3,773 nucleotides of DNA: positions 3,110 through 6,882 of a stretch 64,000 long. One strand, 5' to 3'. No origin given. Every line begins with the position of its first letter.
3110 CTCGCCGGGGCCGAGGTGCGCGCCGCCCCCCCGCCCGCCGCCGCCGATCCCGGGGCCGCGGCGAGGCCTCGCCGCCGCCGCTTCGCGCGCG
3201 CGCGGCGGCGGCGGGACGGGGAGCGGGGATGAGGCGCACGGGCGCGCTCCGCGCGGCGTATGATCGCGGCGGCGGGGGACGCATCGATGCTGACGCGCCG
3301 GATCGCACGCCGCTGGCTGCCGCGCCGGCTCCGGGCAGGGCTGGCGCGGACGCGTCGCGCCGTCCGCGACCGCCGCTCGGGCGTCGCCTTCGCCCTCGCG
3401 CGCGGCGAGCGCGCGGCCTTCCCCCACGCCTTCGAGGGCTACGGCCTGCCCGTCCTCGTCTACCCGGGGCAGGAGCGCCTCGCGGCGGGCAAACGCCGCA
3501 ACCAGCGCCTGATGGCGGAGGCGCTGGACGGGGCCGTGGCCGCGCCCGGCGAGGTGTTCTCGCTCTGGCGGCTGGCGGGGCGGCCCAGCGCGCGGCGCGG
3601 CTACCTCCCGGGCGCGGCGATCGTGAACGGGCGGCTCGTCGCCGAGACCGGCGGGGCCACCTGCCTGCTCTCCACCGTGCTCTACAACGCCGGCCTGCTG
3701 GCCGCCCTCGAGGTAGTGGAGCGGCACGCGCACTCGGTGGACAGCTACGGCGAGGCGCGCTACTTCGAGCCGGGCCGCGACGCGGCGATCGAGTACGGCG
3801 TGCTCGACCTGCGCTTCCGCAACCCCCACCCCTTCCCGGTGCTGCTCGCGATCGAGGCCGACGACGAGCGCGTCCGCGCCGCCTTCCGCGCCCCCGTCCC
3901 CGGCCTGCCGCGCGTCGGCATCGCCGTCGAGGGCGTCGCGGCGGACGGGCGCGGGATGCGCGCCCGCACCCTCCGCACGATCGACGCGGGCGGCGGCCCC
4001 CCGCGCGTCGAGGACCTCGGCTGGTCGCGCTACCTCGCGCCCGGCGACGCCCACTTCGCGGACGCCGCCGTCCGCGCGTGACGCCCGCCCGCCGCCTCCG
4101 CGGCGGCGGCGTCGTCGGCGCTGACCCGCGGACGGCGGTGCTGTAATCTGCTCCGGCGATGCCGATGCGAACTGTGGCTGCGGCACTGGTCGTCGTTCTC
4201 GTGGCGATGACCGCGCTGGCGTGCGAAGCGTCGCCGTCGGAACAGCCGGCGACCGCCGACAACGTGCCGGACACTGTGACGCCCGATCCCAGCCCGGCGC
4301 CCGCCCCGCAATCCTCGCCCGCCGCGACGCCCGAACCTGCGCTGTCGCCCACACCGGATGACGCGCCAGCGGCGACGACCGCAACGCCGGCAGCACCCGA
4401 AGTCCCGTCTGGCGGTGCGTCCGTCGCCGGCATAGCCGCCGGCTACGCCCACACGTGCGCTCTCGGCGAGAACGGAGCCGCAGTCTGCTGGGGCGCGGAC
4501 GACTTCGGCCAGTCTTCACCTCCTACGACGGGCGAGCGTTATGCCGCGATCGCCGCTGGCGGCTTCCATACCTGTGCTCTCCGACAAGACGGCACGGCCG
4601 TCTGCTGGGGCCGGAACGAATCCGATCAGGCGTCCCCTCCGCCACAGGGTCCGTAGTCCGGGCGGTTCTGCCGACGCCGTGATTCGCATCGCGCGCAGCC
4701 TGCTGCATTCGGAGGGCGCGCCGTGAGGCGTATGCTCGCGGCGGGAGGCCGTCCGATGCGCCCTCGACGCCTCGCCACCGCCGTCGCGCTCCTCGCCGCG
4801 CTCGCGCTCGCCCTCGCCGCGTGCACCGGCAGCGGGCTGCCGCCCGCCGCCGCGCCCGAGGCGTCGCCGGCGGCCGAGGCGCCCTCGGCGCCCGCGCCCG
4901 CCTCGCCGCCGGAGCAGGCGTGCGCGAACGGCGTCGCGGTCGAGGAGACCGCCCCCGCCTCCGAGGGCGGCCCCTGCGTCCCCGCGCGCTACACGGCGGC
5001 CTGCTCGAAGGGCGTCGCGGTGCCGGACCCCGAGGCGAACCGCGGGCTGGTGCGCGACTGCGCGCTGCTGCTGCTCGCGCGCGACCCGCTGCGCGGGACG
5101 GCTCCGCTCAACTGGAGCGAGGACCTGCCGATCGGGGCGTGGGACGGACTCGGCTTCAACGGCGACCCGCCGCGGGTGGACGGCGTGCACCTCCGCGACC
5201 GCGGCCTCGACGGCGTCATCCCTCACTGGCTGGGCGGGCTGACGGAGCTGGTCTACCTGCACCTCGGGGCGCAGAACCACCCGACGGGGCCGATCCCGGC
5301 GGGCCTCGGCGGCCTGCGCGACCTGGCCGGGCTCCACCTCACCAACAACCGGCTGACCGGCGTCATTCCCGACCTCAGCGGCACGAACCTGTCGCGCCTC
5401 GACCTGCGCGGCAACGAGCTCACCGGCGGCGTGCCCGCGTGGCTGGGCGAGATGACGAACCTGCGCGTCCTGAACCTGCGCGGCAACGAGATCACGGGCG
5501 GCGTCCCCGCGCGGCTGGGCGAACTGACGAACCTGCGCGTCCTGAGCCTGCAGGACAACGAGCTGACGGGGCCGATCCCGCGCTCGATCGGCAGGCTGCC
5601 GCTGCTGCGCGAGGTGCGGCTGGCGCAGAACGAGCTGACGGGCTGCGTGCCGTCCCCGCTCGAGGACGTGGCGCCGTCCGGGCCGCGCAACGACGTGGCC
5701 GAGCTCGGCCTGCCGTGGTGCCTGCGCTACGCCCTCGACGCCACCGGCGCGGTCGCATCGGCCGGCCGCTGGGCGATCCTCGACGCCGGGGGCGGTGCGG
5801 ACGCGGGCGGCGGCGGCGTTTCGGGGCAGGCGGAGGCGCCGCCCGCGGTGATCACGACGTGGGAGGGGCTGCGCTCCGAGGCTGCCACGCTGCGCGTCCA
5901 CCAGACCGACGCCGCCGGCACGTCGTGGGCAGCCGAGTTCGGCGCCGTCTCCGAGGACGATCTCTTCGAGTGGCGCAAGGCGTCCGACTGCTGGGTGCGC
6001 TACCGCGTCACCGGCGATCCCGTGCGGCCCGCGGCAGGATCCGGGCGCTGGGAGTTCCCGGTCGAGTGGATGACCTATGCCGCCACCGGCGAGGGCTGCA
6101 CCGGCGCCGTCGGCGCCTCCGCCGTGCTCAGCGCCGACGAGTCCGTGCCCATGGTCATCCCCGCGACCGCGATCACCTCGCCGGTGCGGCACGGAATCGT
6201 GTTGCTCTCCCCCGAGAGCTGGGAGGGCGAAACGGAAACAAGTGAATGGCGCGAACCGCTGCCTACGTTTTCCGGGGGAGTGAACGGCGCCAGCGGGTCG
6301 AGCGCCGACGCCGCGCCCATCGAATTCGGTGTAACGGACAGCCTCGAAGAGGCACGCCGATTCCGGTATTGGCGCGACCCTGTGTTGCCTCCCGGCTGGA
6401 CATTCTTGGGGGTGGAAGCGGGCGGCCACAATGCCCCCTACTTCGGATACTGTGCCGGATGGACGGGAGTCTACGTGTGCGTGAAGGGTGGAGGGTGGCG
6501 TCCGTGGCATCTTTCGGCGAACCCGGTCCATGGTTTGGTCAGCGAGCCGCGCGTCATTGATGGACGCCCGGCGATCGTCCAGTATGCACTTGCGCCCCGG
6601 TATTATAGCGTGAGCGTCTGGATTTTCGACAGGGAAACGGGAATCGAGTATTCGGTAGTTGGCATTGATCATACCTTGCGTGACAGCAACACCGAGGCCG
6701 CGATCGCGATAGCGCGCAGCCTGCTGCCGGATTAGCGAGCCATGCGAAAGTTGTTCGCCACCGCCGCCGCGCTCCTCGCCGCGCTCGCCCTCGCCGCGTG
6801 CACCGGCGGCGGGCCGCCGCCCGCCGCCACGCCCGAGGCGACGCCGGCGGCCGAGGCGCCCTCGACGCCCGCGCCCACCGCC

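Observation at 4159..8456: Tandem array of modular lipoproteins with swappable heads (RCC1 or LRR), a gene-converted central module and diverged low-GC C-terminal domains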

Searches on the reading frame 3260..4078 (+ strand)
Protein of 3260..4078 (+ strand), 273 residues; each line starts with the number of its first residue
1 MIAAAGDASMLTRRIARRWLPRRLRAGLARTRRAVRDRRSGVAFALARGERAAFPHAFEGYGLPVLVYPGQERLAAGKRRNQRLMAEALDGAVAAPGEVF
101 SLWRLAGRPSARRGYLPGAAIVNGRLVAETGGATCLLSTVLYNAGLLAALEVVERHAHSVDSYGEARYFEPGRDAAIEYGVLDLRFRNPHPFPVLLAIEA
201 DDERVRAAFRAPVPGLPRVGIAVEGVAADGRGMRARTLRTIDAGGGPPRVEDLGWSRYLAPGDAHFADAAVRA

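Call 45: search_protein_families(library=pfam, proteins=[window:3260-4078:+], max_evalue=0.001)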
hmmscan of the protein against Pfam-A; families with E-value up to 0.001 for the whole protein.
window:3260-4078:+ (273 aa): 1 family
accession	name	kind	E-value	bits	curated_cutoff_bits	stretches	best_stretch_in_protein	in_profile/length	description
PF04294.18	VanW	-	1.4e-35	122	27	1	78-208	2-128/130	VanW like protein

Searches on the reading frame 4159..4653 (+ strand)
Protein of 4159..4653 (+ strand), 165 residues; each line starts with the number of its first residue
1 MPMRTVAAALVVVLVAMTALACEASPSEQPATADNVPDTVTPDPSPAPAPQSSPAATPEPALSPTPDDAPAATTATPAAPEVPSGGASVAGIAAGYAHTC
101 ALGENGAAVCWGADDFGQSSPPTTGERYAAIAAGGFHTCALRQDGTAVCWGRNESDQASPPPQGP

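Call 6: search_protein_families(library=pfam, proteins=[window:4159-4653:+], max_evalue=1)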
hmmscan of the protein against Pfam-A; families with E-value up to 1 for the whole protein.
seq(165 aa): 4 families
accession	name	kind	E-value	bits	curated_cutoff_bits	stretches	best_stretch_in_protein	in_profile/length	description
PF13540.12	RCC1_2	-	2e-20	72.4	22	2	130-157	3-30/30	Regulator of chromosome condensation (RCC1) repeat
PF25390.1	WD40_RLD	-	1.1e-12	48.3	150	1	84-157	139-226/363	RCC1-like domain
PF00415.24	RCC1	-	0.004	18.1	21.7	0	77-102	26-50/50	Regulator of chromosome condensation (RCC1) repeat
PF20084.4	TrbK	-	0.26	11.8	23.9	1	3-44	7-49/102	Conjugative transfer region protein TrbK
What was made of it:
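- On RCC1-like seven-bladed propeller: The RCC1-like domain model scores 48 bits against a cut-off of 150 (call 6).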

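Call 59: search_protein_families(library=ncbifam, proteins=[window:4159-4653:+], max_evalue=1)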
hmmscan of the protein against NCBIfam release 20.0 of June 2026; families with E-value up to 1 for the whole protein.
window:4159-4653:+ (165 aa): 8 families
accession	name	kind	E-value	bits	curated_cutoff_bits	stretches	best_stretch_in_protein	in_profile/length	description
NF037973.1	metallo_SslE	exception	0.023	12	3000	1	7-76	13-84/1519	lipoprotein metalloprotease SslE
NF033761.1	gliding_GltJ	equivalog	0.026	13.6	450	1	6-91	377-462/671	adventurous gliding motility protein GltJ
NF033186.1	internalin_K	exception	0.076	11.4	1100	1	38-84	508-553/604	class 1 internalin InlK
NF040983.1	BimA_second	exception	0.13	11.1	600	1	29-82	93-168/381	trimeric autotransporter actin-nucleating factor BimA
NF052429.1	LpqS_Mycobact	equivalog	0.17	12.2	35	1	3-99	1-95/126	putative copper homeostasis (lipo)protein LpqS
NF041057.1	Rcas_1661_fam_Se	equivalog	0.28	10.7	190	1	12-86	4-76/247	Rcas_1661 family thioredoxin-like (seleno)lipoprotein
NF008084.0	PRK10819.1-5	equivalog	0.77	9.6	315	1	14-71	49-109/249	TonB system transport protein TonB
NF052435.1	BamI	equivalog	0.79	9.5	180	1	6-78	8-80/226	biofilm-associated metzincin protease inhibitor BamI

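Call 74: find_homologous_proteins(query=window:4159-4653:+, max_evalue=0.00001)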
Query window:4159-4653:+ (165 aa): 31 proteins with E <= 0.00001 among 6787 candidates.
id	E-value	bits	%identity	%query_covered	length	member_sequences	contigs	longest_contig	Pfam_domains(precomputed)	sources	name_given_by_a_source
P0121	1.1e-45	174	60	46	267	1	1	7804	PF13540.13,PF25390.2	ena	-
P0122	1.2e-29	121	48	44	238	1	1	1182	PF13540.13,PF25390.2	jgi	jgi:alpha-tubulin suppressor-like RCC1 family protein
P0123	4.4e-27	113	44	42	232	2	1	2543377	PF13540.13,PF25390.2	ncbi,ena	-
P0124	5.8e-25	106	59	42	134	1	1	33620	PF13540.13,PF25390.2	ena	-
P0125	2.8e-23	101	52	36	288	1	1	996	PF13540.13,PF25390.2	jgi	-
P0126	7.2e-21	93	47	50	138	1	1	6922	PF13540.13,PF25390.2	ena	-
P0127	5.4e-20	90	37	43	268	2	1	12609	PF00415.25,PF13540.13,PF25390.2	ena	-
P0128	7.0e-20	90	49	48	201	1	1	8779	PF00200.29,PF13540.13,PF25390.2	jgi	jgi:alpha-tubulin suppressor-like RCC1 family protein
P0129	5.5e-19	87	47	40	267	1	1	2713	PF00415.25,PF13540.13,PF25384.2,PF25390.2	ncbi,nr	ncbi:MAG: hypothetical protein KDE01_28135, partial [Caldilineaceae bacterium]|nr:hypothetical prote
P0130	9.4e-19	86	46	44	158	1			PF00415.25,PF13540.13,PF25390.2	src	-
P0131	8.4e-18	83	49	41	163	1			PF00415.25,PF13540.13,PF25390.2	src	-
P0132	5.4e-17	80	44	42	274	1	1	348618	PF13540.13,PF25390.2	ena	-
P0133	1.6e-14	72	38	42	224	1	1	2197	PF00415.25,PF13540.13,PF25384.2,PF25390.2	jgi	jgi:alpha-tubulin suppressor-like RCC1 family protein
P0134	1.1e-13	69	41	46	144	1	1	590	PF00415.25,PF13540.13,PF25390.2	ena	-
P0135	2.4e-13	68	42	72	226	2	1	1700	PF13540.13,PF25390.2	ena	-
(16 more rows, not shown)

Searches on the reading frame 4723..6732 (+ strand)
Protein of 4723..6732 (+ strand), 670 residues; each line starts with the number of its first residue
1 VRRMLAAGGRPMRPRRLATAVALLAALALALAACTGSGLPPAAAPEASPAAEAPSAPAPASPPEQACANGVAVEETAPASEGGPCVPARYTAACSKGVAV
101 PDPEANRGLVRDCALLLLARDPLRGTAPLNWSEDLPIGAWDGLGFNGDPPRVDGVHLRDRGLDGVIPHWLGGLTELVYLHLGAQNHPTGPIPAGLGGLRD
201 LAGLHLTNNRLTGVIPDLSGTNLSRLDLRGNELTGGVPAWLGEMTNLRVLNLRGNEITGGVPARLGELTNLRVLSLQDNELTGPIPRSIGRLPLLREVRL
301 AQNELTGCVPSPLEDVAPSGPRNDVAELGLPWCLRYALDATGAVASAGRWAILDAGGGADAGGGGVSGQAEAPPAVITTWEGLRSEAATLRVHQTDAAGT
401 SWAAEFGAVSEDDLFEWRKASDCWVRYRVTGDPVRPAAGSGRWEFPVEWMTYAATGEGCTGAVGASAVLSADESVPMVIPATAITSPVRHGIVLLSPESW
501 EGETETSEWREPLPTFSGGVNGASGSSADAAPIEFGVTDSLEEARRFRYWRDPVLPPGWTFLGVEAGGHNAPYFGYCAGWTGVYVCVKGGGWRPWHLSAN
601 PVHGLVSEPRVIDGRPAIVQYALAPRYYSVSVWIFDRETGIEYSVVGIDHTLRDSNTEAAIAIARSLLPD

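Call 6: search_protein_families(library=pfam, proteins=[window:4723-6732:+], max_evalue=1)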
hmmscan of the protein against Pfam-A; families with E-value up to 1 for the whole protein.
seq(670 aa): 6 families
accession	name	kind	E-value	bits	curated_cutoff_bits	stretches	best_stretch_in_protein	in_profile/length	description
PF00560.39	LRR_1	-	1.9e-16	57.1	20.6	3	270-292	1-23/23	Leucine Rich Repeat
PF13855.12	LRR_8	-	9.4e-16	57.8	27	3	201-257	3-61/61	Leucine rich repeat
PF12799.13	LRR_4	-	1.1e-12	48.2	27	4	245-281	1-36/44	Leucine Rich repeats (2 copies)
PF23598.1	LRR_14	-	2.7e-07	30.1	40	1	170-301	43-175/353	Leucine-rich repeat region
PF13516.12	LRR_6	-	6.3e-05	23.2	23.4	1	244-259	2-17/24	Leucine Rich repeat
PF23211.1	LRR_LRWD1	-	0.086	13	28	1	220-303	20-96/190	Leucine-rich repeat and WD repeat-containing protein 1, LRR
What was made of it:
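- On Leucine-rich repeat proteins, plant-specific 24-residue type with N-terminal cap: Repaired gene 3: LRR_1 23.4 bits (call 6).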

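Call 59: search_protein_families(library=ncbifam, proteins=[window:4756-6732:+], max_evalue=1)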
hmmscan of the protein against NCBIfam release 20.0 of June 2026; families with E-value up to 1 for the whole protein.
window:4756-6732:+ (659 aa): 7 families
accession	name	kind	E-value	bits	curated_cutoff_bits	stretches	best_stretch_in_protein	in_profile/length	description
NF041381.1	XopAC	subfamily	6.2e-10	38.4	450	1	192-300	70-177/451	XopAC/AvrAC family type III secretion system effector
NF041400.1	XopAE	equivalog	2.4e-09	36.6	600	1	156-291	36-170/478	type III secretion system effector XopAE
NF041351.1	XopL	equivalog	2.8e-06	26.3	500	1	161-288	151-277/497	type III secretion system leucine-rich repeat domain-containing effector XopL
NF047464.1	FibnectbindLIC11051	equivalog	2.2e-05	23.1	1000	1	180-295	503-617/685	LIC_11051 family fibronectin-binding protein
NF033190.2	inl_like_NEAT_1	exception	0.00031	19.1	1275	1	187-275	262-346/754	NEAT domain-containing leucine-rich repeat protein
NF033188.1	internalin_H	exception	0.00047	18.9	1050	1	184-274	94-224/548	InlH/InlC2 family class 1 internalin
NF033189.1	internalin_A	exception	0.00085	17.7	1600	1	186-270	183-306/799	class 1 internalin InlA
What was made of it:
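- On Internalins: NCBIfam internalin_A, internalin_H and inl_like score 17.7-19.1 bits against cut-offs of 1050-1600, through the LRRs only (call 59).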
